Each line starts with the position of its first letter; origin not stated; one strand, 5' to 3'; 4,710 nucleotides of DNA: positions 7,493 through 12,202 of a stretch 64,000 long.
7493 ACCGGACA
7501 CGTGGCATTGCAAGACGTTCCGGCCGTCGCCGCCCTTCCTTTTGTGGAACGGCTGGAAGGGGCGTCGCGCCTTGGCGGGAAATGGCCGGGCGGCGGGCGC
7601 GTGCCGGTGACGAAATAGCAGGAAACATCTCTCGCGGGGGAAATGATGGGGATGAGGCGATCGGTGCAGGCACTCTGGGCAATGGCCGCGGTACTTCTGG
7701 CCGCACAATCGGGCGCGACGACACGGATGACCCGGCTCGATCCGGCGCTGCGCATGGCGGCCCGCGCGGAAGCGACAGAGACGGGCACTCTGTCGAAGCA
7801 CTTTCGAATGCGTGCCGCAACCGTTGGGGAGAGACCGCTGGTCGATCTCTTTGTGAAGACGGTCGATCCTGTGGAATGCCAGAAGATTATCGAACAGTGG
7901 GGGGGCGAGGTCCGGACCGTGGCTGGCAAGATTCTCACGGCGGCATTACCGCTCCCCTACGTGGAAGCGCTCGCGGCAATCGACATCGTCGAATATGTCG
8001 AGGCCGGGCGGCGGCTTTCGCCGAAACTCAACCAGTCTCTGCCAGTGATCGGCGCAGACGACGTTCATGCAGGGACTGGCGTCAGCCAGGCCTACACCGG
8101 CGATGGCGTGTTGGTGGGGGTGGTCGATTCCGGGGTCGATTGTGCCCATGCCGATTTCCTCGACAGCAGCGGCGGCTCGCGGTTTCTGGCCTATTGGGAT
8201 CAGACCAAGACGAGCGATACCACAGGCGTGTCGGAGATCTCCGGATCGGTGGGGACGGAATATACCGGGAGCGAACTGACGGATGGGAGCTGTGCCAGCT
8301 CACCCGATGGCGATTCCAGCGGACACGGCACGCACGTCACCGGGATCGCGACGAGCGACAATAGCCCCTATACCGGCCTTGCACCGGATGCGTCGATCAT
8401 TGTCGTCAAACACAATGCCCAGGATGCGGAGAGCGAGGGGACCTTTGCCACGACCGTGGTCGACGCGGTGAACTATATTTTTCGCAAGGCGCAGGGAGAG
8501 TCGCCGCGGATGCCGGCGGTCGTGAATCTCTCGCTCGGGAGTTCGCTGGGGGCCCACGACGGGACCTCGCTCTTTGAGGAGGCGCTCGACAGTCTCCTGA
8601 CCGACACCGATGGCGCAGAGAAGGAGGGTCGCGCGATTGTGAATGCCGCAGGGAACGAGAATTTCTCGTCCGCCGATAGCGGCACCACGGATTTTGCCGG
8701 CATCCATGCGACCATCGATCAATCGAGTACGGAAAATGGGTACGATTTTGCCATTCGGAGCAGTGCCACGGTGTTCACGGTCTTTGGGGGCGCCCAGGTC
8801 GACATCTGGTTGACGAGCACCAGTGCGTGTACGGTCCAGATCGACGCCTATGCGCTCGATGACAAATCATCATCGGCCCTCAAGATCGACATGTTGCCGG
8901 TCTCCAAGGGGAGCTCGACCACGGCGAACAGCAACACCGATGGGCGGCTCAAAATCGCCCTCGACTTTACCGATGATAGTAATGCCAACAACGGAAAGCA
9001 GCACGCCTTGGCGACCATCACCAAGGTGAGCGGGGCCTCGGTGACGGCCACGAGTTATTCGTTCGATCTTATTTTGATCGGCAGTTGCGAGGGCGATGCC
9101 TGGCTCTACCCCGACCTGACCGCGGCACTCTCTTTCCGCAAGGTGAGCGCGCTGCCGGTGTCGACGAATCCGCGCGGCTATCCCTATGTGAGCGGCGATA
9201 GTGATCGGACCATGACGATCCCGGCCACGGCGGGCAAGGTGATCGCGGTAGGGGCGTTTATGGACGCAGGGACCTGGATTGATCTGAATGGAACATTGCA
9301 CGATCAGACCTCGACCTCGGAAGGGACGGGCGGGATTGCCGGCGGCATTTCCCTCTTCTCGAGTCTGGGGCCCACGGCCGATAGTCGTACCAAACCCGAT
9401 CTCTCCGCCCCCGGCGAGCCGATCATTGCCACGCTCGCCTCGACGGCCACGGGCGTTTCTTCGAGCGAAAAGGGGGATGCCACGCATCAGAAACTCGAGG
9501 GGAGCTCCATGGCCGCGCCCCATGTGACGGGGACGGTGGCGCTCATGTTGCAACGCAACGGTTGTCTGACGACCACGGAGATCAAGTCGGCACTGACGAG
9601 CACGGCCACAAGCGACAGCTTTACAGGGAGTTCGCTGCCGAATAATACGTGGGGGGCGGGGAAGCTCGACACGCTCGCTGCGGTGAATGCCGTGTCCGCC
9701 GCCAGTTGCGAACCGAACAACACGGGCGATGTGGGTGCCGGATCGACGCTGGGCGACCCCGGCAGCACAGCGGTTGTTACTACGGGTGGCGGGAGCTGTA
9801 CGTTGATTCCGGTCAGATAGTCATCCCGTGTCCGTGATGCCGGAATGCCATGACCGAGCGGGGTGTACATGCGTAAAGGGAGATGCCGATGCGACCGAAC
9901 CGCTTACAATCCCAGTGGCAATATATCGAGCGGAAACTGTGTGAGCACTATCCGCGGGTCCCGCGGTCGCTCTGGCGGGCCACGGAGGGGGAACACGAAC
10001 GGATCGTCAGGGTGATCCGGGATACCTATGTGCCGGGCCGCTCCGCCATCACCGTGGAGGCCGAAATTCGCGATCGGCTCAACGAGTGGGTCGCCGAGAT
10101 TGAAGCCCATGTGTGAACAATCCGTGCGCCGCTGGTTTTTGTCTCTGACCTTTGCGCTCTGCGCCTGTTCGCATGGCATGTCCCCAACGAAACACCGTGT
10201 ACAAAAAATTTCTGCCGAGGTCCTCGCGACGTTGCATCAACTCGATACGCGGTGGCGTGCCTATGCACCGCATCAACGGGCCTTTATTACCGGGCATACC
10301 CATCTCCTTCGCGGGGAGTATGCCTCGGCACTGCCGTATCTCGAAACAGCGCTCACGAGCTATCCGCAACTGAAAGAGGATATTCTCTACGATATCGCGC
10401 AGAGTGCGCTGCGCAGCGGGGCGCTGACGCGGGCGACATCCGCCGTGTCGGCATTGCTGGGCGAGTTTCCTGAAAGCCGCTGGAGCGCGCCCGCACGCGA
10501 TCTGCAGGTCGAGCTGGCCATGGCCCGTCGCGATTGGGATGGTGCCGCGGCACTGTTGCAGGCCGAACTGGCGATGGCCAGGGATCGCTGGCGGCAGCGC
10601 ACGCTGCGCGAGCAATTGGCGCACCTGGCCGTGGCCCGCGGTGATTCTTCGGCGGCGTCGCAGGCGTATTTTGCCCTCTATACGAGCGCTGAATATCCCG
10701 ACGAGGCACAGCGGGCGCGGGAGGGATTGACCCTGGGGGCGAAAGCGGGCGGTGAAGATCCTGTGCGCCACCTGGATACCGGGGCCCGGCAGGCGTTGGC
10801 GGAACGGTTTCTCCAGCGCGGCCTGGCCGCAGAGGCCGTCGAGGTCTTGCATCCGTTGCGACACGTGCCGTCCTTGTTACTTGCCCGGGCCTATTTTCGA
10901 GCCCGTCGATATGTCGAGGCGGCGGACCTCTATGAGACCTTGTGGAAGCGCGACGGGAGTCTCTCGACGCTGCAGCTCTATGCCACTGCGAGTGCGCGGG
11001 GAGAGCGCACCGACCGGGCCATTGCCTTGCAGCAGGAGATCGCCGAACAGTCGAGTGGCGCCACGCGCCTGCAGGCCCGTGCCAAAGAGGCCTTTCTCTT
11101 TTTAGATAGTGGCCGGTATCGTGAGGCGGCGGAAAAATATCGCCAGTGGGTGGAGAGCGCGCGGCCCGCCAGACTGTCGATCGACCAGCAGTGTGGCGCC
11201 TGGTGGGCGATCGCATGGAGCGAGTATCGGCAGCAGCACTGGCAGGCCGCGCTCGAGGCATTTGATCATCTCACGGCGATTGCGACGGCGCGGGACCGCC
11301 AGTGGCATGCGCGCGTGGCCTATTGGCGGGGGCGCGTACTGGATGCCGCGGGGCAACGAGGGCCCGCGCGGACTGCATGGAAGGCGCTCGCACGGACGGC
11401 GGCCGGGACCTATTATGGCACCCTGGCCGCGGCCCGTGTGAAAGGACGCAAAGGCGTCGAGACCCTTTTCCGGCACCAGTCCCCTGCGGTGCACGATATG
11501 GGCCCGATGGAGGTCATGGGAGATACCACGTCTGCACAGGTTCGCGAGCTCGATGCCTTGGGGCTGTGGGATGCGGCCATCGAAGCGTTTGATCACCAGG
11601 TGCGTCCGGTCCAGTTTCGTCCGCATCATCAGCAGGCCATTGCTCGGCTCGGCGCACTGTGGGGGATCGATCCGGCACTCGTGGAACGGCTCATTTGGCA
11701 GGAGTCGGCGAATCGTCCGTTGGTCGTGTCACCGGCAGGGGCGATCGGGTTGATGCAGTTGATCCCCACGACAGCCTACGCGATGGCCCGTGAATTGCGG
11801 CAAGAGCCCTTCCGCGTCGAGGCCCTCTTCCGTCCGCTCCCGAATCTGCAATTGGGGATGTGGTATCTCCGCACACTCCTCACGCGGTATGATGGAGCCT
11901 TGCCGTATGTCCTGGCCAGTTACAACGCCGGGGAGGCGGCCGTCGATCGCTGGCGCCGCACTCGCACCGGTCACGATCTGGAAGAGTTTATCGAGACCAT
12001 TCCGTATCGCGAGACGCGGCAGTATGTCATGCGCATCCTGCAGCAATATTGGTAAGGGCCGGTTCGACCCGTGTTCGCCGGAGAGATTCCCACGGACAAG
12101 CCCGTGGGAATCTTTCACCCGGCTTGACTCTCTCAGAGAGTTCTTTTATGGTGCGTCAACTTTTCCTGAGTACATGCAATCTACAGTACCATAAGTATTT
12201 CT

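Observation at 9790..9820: Shared extreme C-terminal tag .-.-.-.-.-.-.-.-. on two unrelated secreted proteins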

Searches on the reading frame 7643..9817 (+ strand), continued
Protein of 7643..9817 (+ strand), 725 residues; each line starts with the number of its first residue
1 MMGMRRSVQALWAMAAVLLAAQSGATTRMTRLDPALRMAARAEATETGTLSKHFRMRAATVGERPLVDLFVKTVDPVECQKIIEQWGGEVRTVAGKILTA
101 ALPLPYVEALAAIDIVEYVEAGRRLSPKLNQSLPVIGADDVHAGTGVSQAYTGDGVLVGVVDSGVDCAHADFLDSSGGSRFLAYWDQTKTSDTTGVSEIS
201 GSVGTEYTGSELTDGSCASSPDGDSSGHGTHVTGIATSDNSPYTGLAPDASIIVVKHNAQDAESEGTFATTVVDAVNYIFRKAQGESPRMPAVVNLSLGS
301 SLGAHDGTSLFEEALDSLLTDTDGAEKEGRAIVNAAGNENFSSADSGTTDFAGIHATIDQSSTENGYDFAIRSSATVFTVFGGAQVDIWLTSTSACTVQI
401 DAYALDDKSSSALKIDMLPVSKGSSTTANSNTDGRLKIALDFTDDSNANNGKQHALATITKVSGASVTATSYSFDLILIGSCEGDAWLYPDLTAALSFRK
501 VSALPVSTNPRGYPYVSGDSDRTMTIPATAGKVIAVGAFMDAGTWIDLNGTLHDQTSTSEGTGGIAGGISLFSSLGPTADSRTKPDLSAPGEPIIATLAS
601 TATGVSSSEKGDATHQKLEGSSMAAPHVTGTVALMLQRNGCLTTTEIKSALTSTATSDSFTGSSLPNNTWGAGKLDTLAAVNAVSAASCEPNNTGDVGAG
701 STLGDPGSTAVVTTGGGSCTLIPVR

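Call 86: predict_structure(alignment_id=A2)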
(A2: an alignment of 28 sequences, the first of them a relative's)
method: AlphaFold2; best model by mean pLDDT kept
length: 718 residues; sequences in the alignment: 28
mean_pLDDT: 76.1   pTM: 0.76
mean pLDDT of the five models: 76.1, 75.5, 74.6, 67.7, 65.7
residues with pLDDT >= 90: 164; 70-90: 346; 50-70: 128; < 50: 80
segments of 3 or more residues with pLDDT < 50: 1-21, 38-46, 51-54, 117-122, 254-259, 569-572, 694-718
pLDDT, mean of each block of 10 residues (from residue 1): 46 45 65 55 46 55 80 86 65 79 88 59 72 87 91 82 72 85 72 83 81 63 63 67 88 47 81 91 91 59 78 86 88 58 82 87 88 81 87 94 94 87 87 76 79 86 89 90 79 92 94 65 84 80 75 74 64 66 79 72 75 79 96 96 95 85 89 94 83 42 25 25
secondary structure, 60 per line:
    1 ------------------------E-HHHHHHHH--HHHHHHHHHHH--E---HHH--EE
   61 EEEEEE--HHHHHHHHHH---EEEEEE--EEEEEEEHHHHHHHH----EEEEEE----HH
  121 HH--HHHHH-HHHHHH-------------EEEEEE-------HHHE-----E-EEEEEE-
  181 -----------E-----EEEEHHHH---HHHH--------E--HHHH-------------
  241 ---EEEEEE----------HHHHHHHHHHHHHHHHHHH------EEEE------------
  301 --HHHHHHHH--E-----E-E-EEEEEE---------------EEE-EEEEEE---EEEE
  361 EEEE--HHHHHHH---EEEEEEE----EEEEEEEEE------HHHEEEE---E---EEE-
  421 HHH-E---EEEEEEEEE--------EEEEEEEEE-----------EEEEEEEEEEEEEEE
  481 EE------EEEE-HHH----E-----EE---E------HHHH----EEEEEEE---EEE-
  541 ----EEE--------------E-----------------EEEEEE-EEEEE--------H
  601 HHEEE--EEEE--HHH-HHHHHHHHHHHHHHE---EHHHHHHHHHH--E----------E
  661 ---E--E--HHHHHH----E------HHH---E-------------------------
elements in order (helices of 4 or more, strands of 3 or more residues): H27-34 H37-47 E59-66 H69-78 E82-87 E90-96 H97-104 E109-114 H119-122 H125-129 H131-136 E150-155 E174-179 E198-201 H202-205 H209-212 H224-227 E244-249 H260-278 E285-288 H303-310 E323-328 E344-346 E348-353 E357-364 H367-373 E377-383 E388-396 E406-409 E417-419 E429-437 E446-454 E466-482 E489-492 H519-522 E527-533 E537-539 E545-547 E580-585 E587-591 E603-605 E608-611 H618-631 H637-646 H670-675

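Call 88: list_cluster_members(proteins=[P0001, P0121, P0036, P0013])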
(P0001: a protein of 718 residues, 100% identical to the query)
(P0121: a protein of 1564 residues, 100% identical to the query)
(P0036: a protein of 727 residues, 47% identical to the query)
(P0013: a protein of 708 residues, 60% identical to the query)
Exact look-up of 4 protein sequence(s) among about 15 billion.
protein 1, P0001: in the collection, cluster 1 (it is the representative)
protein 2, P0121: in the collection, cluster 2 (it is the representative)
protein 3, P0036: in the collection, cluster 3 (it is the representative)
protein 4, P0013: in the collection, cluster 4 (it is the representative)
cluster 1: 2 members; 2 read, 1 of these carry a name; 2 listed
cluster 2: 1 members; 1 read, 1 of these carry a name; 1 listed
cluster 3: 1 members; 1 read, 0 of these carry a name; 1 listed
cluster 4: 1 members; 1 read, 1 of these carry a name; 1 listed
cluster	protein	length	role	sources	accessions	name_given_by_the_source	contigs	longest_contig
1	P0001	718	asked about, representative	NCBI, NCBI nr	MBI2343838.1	MAG: S8 family serine peptidase [Deltaproteobacteria bacterium] | S8 family serine peptidase [Deltaproteobacteria bacterium]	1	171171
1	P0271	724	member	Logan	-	-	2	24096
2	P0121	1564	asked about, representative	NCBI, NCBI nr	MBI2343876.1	MAG: hypothetical protein HYV02_06065 [Deltaproteobacteria bacterium] | hypothetical protein [Deltaproteobacteria bacterium]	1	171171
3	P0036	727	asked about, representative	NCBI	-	-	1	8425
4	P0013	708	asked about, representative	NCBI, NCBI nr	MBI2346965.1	MAG: S8 family serine peptidase [Deltaproteobacteria bacterium] | S8 family serine peptidase [Deltaproteobacteria bacterium]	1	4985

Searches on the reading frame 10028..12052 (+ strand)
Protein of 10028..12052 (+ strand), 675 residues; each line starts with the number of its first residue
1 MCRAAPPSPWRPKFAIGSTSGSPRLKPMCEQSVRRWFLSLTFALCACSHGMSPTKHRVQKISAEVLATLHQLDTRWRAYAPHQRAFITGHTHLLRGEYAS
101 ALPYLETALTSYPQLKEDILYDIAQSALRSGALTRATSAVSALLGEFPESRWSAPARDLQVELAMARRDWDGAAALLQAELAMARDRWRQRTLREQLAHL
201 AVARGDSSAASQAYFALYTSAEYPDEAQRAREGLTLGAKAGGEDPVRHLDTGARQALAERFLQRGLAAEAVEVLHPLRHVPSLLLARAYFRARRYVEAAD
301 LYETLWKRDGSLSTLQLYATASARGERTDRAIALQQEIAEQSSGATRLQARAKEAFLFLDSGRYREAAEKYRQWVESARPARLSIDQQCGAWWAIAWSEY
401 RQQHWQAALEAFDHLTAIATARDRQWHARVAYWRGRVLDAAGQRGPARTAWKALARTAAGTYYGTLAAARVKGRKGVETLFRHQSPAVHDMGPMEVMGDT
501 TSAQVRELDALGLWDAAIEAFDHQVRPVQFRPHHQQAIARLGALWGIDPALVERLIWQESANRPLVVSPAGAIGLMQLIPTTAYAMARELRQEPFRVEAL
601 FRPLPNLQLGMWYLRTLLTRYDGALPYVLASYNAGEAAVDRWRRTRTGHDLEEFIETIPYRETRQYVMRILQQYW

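Call 23: search_protein_families(library=pfam, proteins=[window:10028-12052:+], max_evalue=0.01)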
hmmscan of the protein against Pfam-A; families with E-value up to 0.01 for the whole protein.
window:10028-12052:+ (675 aa): 8 families
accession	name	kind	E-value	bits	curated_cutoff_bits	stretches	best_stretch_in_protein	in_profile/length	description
PF01464.25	SLT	-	2.2e-23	82.5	21.3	1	544-650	9-112/117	Transglycosylase SLT domain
PF07719.23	TPR_2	-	4.5e-07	29.9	27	0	391-417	3-29/34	Tetratricopeptide repeat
PF14559.12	TPR_19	-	2.2e-06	28.3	25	1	94-153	3-62/68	Tetratricopeptide repeat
PF13176.12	TPR_7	-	0.00023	21.5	27.9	0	284-304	4-24/36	Tetratricopeptide repeat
PF12895.13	ANAPC3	-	0.00096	19.8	27.2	0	282-333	26-77/82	Anaphase-promoting complex, cyclosome, subunit 3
PF13432.12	TPR_16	-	0.0011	19.8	32.7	1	91-149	6-63/65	Tetratricopeptide repeat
PF00515.34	TPR_1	-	0.007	16.6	27.8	0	89-113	8-32/34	Tetratricopeptide repeat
PF13525.12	YfiO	-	0.0073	16.5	25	0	82-150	5-75/203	Outer membrane lipoprotein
